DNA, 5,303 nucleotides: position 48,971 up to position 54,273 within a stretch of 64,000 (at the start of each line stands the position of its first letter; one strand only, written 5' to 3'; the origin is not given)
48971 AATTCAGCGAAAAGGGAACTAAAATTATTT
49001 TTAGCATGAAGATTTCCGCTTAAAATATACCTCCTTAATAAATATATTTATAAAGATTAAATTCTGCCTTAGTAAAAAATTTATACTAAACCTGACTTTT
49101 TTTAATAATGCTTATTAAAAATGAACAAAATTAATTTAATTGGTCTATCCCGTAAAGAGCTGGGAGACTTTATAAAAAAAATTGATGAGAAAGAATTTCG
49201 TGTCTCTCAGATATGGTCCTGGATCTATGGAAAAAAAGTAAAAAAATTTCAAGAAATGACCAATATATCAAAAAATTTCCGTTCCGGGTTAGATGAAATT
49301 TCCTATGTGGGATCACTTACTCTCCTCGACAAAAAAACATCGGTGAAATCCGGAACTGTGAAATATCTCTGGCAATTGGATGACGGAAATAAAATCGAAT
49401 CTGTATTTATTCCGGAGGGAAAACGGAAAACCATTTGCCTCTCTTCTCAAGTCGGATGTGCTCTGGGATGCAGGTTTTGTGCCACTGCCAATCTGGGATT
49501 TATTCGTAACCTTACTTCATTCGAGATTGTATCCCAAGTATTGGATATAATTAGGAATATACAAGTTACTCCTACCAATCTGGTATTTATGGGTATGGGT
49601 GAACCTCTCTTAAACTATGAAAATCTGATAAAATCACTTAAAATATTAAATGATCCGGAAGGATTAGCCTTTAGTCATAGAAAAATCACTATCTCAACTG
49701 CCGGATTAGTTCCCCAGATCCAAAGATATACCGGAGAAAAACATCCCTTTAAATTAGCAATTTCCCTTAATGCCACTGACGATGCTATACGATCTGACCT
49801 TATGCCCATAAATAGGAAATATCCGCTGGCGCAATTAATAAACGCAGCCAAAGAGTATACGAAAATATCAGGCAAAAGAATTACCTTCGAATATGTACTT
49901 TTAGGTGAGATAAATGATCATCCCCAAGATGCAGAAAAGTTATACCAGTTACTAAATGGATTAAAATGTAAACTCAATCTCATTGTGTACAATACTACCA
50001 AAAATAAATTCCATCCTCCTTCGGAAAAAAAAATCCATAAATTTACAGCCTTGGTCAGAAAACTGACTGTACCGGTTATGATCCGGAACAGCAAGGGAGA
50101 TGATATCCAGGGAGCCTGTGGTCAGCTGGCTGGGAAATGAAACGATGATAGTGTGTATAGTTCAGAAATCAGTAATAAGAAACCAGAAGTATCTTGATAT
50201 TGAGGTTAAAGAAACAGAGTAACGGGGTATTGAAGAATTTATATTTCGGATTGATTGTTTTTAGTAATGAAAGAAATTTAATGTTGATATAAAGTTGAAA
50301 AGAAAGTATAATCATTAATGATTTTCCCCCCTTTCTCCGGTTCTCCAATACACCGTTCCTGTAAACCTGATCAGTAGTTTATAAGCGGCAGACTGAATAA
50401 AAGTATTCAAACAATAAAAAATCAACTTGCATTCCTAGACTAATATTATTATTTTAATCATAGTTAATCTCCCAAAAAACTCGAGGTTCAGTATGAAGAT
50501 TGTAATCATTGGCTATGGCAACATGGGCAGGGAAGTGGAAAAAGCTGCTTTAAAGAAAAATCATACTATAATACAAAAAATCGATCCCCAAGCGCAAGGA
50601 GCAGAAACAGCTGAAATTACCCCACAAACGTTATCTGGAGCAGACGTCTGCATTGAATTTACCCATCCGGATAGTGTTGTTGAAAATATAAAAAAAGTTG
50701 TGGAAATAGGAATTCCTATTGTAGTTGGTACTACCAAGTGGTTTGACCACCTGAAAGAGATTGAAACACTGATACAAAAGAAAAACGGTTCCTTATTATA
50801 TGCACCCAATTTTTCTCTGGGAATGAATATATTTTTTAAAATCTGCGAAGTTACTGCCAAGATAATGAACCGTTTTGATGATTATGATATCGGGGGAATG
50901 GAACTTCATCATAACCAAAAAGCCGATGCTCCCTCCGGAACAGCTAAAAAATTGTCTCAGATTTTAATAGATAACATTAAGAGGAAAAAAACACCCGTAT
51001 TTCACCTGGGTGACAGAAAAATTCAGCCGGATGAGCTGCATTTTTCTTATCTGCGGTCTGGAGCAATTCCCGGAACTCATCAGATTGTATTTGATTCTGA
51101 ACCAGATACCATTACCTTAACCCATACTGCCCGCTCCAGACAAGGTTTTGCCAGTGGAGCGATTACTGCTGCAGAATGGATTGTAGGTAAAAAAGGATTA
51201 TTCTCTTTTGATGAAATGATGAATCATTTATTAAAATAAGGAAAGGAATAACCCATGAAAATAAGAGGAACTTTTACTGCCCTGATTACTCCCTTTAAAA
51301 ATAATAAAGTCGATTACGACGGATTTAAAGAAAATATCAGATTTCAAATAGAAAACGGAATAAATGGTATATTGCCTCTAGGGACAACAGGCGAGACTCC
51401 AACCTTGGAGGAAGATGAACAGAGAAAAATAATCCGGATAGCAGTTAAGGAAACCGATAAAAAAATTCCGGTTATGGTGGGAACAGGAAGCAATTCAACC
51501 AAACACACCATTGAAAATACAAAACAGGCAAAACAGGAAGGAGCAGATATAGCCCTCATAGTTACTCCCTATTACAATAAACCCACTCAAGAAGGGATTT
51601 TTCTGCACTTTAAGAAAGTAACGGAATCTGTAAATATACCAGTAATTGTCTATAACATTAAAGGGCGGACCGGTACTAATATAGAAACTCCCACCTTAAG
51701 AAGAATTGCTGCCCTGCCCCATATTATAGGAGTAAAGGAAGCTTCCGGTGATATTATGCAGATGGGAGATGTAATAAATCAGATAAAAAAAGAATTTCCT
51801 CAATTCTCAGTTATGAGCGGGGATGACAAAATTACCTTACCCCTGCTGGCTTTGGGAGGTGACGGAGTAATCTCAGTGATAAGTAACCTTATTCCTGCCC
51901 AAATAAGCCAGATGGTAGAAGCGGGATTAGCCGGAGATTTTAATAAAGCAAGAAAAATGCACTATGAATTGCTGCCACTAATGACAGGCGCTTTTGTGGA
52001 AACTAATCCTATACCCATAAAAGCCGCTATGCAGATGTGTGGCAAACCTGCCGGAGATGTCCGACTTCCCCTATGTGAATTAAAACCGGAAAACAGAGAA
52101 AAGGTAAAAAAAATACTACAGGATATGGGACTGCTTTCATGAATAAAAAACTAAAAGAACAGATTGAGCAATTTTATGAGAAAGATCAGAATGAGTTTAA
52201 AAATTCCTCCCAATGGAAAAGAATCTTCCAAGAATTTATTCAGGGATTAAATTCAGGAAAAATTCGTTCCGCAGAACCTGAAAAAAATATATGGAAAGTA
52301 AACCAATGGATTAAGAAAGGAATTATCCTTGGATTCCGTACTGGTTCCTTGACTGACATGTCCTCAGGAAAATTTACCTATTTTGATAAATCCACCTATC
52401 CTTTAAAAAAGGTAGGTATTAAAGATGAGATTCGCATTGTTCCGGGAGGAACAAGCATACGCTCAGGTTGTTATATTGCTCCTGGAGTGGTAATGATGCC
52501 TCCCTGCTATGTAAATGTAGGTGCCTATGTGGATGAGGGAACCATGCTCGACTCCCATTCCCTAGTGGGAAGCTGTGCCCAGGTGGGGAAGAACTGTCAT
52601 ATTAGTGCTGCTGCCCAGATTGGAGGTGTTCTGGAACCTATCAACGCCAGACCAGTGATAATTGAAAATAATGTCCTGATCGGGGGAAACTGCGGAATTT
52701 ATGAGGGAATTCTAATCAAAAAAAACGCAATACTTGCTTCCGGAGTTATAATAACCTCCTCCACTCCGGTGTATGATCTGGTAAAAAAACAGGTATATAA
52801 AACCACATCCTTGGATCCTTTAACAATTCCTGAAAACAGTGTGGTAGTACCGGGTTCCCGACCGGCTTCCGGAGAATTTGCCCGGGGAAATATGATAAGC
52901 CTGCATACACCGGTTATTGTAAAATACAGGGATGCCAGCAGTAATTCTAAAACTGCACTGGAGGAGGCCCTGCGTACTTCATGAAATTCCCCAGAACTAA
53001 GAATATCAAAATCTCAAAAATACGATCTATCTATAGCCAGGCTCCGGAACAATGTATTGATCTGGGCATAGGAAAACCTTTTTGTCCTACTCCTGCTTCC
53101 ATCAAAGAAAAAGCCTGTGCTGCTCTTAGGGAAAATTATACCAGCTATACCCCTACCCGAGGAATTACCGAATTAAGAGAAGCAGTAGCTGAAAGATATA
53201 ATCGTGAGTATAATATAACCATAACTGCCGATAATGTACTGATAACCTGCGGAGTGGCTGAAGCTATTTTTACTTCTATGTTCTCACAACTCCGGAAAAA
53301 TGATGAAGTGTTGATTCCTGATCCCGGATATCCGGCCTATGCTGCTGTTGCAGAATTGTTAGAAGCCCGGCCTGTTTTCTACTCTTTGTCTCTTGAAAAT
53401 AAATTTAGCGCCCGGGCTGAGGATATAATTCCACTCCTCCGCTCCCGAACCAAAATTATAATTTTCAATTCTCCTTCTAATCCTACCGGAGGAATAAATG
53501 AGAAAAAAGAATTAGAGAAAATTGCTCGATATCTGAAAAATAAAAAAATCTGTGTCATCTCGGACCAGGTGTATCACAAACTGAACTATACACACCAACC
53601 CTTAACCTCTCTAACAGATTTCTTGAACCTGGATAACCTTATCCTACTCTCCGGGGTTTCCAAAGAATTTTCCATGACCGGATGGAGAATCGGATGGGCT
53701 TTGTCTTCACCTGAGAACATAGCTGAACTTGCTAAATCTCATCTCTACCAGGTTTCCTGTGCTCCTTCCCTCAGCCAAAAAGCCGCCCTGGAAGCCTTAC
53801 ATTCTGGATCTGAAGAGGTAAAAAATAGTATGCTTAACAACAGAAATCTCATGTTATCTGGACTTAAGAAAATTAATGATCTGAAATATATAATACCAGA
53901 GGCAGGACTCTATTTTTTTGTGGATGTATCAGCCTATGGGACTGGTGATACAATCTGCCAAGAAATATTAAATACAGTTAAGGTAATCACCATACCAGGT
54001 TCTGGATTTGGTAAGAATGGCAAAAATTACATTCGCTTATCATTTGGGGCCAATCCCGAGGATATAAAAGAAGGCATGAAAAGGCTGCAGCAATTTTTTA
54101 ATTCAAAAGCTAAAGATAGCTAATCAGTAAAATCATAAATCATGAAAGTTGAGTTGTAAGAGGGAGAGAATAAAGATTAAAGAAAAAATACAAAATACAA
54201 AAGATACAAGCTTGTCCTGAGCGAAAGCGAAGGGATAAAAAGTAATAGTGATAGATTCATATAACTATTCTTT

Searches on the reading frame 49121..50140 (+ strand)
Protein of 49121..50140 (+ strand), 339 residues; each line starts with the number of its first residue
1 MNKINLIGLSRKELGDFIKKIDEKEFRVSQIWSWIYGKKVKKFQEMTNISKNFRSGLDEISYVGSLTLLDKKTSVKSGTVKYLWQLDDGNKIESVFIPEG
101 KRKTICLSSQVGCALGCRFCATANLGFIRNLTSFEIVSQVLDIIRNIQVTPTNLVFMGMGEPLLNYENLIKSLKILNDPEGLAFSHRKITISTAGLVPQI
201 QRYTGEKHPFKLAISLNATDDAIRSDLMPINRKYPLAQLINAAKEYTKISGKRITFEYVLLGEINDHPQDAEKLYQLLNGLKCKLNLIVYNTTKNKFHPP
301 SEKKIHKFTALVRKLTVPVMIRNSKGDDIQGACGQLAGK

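Call 37: search_protein_families(library=pfam, proteins=[window:49121-50140:+], max_evalue=0.00001)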
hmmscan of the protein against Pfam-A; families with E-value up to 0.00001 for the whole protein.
window:49121-50140:+ (339 aa): 2 families
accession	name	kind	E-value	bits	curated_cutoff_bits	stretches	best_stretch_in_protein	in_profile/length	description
PF21016.3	RlmN_N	-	2.3e-20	72.5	24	1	4-62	1-59/60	Ribosomal RNA large subunit methyltransferase N-terminal domain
PF04055.27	Radical_SAM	-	7.5e-15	55.9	29.5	1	109-268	3-158/166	Radical SAM superfamily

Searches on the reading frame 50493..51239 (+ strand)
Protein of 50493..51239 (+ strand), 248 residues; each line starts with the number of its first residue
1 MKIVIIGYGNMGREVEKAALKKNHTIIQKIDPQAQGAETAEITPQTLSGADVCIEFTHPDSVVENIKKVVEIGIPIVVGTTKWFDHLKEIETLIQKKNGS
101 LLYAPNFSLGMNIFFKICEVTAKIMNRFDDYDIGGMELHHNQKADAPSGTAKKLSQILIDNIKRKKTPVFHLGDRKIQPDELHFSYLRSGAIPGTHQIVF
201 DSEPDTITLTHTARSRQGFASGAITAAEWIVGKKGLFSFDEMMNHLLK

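Call 37: search_protein_families(library=pfam, proteins=[window:50493-51239:+], max_evalue=0.00001)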
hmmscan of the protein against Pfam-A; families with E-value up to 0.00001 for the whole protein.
window:50493-51239:+ (248 aa): 2 families
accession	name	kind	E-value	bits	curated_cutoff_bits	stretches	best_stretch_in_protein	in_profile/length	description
PF05173.19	DapB_C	-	3.3e-35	121.2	27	1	110-242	1-120/121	Dihydrodipicolinate reductase, C-terminus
PF01113.26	DapB_N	-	2e-16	60.6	25.6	1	1-107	1-124/124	Dihydrodipicolinate reductase, N-terminus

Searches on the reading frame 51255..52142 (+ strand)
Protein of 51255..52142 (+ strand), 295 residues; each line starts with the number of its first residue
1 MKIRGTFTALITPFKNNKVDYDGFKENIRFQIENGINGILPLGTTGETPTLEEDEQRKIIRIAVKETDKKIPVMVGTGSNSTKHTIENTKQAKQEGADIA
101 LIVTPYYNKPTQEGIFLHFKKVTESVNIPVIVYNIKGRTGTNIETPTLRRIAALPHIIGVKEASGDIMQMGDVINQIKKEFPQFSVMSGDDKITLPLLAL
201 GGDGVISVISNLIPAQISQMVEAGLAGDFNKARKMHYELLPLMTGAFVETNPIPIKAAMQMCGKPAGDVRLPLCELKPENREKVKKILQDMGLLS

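Call 37: search_protein_families(library=pfam, proteins=[window:51255-52142:+], max_evalue=0.00001)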
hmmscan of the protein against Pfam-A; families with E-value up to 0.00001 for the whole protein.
window:51255-52142:+ (295 aa): 1 family
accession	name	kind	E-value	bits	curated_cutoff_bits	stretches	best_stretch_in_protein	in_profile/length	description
PF00701.28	DHDPS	-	4.1e-89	298.6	22.1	1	3-290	2-288/289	Dihydrodipicolinate synthetase family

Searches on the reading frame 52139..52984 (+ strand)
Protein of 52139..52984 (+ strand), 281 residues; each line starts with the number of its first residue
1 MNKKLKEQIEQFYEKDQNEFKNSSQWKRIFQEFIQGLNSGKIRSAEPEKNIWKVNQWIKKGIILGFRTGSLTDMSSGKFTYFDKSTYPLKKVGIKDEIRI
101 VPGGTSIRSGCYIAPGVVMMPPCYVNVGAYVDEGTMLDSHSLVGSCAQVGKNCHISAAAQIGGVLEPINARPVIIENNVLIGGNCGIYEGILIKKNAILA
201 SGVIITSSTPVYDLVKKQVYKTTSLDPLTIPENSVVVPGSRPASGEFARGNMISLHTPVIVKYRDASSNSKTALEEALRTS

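Call 37: search_protein_families(library=pfam, proteins=[window:52139-52984:+], max_evalue=0.00001)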
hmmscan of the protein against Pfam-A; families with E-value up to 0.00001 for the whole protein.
window:52139-52984:+ (281 aa): 3 families
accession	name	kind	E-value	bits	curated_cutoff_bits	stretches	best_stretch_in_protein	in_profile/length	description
PF14805.11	THDPS_N_2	-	2.3e-17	63.3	25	1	5-67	2-66/67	Tetrahydrodipicolinate N-succinyltransferase N-terminal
PF00132.30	Hexapep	-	5.5e-13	48.4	27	1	173-206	2-35/36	Bacterial transferase hexapeptide (six repeats)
PF14602.12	Hexapep_2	-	1.2e-10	41.4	27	1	172-206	1-33/34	Hexapeptide repeat of succinyl-transferase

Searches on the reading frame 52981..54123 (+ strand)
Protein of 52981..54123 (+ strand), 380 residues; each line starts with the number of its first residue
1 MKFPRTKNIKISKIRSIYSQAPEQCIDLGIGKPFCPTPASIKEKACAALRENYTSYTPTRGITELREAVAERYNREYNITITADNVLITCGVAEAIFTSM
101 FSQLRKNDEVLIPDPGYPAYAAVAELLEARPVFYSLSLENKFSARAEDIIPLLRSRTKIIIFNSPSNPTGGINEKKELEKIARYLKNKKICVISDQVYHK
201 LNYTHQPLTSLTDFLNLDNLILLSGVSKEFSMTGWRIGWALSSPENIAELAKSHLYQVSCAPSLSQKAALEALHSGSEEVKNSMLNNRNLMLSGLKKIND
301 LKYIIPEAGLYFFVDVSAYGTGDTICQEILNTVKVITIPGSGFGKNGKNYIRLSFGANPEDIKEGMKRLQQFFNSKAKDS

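Call 38: search_protein_families(library=pfam, proteins=[window:52981-54123:+], max_evalue=0.00001)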
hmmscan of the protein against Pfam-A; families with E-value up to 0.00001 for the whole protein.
window:52981-54123:+ (380 aa): 2 families
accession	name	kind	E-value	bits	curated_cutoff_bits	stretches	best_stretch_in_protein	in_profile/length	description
PF00155.27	Aminotran_1_2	-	1.7e-62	212.2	19.7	1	24-369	2-361/361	Aminotransferase class I and II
PF04864.19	Alliinase_C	-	5.4e-09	35.9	22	1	53-281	43-248/363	Allinase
